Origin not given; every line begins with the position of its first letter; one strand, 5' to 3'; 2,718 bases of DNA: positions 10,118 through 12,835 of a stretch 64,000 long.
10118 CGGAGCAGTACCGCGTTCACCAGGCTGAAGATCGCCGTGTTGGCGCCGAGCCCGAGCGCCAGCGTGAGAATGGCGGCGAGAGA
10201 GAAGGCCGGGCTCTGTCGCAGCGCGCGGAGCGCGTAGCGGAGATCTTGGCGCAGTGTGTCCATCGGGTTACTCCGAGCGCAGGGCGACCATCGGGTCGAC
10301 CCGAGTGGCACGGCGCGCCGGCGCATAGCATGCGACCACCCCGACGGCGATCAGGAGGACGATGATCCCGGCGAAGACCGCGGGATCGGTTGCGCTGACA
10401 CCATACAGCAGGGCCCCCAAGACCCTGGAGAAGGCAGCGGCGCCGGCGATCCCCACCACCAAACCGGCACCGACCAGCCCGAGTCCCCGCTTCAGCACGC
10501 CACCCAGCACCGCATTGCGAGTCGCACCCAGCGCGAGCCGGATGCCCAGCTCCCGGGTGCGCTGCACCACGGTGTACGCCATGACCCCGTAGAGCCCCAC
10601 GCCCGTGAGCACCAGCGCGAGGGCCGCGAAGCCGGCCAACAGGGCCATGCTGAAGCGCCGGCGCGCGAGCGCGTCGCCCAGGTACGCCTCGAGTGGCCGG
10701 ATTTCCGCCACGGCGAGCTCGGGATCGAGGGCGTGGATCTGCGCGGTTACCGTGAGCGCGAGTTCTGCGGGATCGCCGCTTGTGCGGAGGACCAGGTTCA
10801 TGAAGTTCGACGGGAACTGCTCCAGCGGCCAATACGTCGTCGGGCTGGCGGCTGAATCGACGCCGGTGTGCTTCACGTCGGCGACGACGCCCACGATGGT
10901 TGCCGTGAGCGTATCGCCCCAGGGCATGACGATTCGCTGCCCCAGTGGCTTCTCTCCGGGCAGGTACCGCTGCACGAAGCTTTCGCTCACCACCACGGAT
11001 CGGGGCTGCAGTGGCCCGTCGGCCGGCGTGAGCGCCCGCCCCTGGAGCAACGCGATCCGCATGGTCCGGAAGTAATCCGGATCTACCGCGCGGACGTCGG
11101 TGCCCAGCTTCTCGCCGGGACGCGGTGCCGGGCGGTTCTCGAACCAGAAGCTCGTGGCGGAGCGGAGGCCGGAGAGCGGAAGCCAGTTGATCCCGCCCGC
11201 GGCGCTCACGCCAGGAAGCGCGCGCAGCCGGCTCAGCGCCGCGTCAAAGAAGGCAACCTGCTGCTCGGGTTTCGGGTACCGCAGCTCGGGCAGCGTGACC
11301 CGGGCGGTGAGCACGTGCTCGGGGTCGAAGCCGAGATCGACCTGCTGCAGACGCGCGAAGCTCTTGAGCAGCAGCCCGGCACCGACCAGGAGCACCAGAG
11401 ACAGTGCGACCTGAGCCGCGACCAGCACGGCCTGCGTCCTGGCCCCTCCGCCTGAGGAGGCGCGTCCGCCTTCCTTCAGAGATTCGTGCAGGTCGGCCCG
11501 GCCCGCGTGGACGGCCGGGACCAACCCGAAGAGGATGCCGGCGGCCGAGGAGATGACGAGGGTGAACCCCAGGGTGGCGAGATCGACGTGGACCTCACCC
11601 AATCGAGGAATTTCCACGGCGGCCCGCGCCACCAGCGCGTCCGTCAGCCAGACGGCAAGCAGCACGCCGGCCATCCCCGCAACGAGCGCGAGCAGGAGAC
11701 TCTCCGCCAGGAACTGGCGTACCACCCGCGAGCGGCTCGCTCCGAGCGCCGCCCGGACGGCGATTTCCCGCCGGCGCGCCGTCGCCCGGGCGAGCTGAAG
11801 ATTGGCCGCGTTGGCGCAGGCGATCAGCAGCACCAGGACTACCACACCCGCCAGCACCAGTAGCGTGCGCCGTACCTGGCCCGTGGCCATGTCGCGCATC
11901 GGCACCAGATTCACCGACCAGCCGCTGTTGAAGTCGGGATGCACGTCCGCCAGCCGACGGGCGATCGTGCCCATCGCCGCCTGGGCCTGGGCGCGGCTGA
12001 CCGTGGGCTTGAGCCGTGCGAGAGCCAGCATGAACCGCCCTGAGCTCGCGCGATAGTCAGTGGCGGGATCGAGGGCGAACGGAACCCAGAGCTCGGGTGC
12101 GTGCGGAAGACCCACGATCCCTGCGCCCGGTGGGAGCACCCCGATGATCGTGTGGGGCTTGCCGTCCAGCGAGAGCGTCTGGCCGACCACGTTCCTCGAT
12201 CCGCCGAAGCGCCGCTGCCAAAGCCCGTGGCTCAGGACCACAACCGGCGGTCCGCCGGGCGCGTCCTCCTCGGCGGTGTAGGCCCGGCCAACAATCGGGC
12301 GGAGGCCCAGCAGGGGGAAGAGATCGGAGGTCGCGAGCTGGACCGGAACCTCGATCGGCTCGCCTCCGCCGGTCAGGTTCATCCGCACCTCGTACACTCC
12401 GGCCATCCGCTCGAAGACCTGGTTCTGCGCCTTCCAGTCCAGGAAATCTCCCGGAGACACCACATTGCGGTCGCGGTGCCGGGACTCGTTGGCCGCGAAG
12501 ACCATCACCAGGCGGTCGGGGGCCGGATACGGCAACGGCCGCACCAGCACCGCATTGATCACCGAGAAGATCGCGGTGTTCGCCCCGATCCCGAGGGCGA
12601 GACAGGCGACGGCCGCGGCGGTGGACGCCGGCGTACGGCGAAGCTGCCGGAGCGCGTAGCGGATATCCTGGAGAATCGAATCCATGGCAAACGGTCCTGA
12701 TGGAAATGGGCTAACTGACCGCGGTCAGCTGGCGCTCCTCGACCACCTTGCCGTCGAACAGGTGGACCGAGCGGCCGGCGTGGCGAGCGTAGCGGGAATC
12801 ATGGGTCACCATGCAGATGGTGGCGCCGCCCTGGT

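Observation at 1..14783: One adaptor, two ATPases and at least five tandem duplicated-FtsX permeases in a single translationally coupled efflux operon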

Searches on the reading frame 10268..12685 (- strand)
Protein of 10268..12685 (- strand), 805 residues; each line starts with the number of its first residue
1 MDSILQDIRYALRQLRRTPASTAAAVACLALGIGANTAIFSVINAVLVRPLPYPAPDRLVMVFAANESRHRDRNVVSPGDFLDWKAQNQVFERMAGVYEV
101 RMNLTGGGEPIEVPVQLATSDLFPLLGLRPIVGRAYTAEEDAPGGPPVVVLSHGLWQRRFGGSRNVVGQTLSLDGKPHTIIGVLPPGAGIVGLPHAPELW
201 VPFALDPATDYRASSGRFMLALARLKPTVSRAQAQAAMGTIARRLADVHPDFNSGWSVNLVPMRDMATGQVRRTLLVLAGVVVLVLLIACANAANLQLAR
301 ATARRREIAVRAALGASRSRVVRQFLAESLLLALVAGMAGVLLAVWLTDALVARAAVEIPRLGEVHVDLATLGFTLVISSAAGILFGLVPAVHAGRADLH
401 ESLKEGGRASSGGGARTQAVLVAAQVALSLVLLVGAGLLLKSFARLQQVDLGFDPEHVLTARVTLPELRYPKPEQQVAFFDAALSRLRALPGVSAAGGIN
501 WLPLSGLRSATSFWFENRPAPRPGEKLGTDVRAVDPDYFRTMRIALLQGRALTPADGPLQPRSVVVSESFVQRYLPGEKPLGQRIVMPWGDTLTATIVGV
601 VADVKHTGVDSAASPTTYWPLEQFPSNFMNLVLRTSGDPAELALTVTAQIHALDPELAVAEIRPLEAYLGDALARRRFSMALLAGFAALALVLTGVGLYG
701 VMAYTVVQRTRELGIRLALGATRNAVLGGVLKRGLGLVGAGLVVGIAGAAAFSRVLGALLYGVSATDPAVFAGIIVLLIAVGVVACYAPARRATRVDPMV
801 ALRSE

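Call 5: search_protein_families(library=ncbifam, proteins=[window:10268-12685:-], max_evalue=0.00001)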
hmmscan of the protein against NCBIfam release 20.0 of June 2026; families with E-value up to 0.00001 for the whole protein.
window:10268-12685:- (805 aa): 3 families
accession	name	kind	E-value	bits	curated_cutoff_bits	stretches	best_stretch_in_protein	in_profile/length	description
TIGR03434.1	ADOP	subfamily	2.5e-297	988.4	622.3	1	4-805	1-803/803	ADOP family duplicated permease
NF007826.0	PRK10535.1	equivalog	2.9e-36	125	966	2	104-402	358-644/648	macrolide ABC transporter ATP-binding protein/permease MacB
NF038008.1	ABC_perm_DarB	equivalog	3.2e-07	28.7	700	0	265-462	263-456/777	darobactin export ABC transporter permease subunit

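Call 6: search_protein_families(library=pfam, proteins=[window:10268-12685:-], max_evalue=0.001)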
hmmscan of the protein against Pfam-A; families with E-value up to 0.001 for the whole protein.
window:10268-12685:- (805 aa): 2 families
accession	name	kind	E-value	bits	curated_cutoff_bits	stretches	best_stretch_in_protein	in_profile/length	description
PF12704.14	MacB_PCD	-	7.1e-41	141.2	27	2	22-239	1-205/207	MacB-like periplasmic core domain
PF02687.27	FtsX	-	7.2e-24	84.6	25.5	2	281-395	3-116/120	FtsX-like permease C-terminal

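Call 29: search_solved_structures(query=window:10268-12685:-, max_evalue=0.001)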
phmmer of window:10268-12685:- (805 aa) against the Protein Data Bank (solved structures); distinct sequences matched with E-value up to 0.001: 4.
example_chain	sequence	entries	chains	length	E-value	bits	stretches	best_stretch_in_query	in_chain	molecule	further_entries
5nik_J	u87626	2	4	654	1.2e-18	70.1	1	118-403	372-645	Macrolide export ATP-binding/permease protein MacB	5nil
5gko_A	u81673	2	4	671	6.5e-17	64.3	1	121-399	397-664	Macrolide export ATP-binding/permease protein MacB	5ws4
5lil_A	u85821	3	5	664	7.3e-16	60.9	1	122-396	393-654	Macrolide export ATP-binding/permease protein MacB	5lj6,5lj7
5xu1_M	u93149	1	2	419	4.8e-14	54.9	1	277-404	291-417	ABC transporter permeae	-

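Call 54: predict_structure(alignment_id=A1)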
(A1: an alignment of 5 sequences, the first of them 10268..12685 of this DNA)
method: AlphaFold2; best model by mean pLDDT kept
length: 805 residues; sequences in the alignment: 5
mean_pLDDT: 61.8   pTM: 0.42
mean pLDDT of the five models: 61.8, 61.2, 56.6, 54.7, 53.6
residues with pLDDT >= 90: 1; 70-90: 227; 50-70: 434; < 50: 143
segments of 3 or more residues with pLDDT < 50: 65-74, 129-132, 191-194, 211-217, 356-360, 386-417, 439-452, 506-509, 605-614, 623-625, 670-674, 755-770, 801-805
pLDDT, mean of each block of 10 residues (from residue 1): 62 64 61 63 58 64 51 53 66 70 76 79 65 62 75 79 76 85 64 59 67 47 72 71 61 55 60 54 55 52 50 53 63 68 65 51 52 50 49 43 40 47 56 53 43 66 76 74 86 81 53 72 60 68 62 54 72 77 75 74 49 50 56 82 86 82 67 49 54 57 54 58 62 63 61 45 41 60 63 58 43
secondary structure, 60 per line:
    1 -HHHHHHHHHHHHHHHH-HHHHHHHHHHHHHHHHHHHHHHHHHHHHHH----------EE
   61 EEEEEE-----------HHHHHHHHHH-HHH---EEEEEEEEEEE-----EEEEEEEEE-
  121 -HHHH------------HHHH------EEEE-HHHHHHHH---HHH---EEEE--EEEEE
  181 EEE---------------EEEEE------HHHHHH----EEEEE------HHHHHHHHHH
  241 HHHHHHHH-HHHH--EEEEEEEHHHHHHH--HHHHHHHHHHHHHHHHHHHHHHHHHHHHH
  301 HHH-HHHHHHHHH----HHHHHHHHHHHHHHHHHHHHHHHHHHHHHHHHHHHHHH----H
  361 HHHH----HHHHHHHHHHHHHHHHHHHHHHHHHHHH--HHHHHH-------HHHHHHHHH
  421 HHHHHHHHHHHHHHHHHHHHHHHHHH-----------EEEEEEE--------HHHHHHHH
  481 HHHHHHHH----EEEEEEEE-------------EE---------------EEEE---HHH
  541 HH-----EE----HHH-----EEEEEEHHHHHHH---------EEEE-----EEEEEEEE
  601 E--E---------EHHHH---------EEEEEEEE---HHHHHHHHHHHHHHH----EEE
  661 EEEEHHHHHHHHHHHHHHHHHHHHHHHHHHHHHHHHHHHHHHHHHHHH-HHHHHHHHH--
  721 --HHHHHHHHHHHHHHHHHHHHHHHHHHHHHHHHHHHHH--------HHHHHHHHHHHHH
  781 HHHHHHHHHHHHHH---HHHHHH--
elements in order (helices of 4 or more, strands of 3 or more residues): H2-17 H19-48 E59-66 H78-87 E95-105 E111-119 H122-125 H138-141 E148-151 H153-160 E170-173 E176-183 E199-203 H210-215 E220-224 H231-248 H250-253 E256-262 H263-269 H272-303 H305-313 H318-355 H360-364 H369-396 H399-404 H412-446 E458-464 H473-488 E493-500 E531-534 H538-542 E562-567 H568-574 E584-587 E593-601 H615-618 E628-635 H639-653 E658-664 H665-708 H710-718 H723-759 H768-794 H798-803

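Call 88: search_protein_representatives(protein=window:10268-12685:-)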
Query: 805 residues. Proteins with E-value up to 0.001 (for the whole library): 311771; up to 1e-10: 189453; up to 1e-30: 74867. The best 150 are listed.
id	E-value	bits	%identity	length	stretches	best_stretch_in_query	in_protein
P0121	2.9e-244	829.4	50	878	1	2-805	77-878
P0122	4.0e-239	812.4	50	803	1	2-805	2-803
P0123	1.6e-232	790.6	48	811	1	2-805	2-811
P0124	2.5e-224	763.4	49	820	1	1-805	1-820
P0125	1.9e-223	760.5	50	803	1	1-805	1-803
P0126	2.6e-216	736.9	49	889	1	2-805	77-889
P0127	1.1e-214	731.5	47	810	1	2-805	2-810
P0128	1.3e-214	731.4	48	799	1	6-805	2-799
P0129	2.0e-214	730.7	46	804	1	1-805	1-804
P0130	1.0e-211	721.7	45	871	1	2-803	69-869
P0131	1.8e-211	721.0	46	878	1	2-805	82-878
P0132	1.8e-211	721.0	49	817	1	1-805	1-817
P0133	5.0e-211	719.5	46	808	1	1-805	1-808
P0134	3.6e-210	716.6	46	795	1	1-805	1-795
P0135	5.2e-208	709.5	46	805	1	4-805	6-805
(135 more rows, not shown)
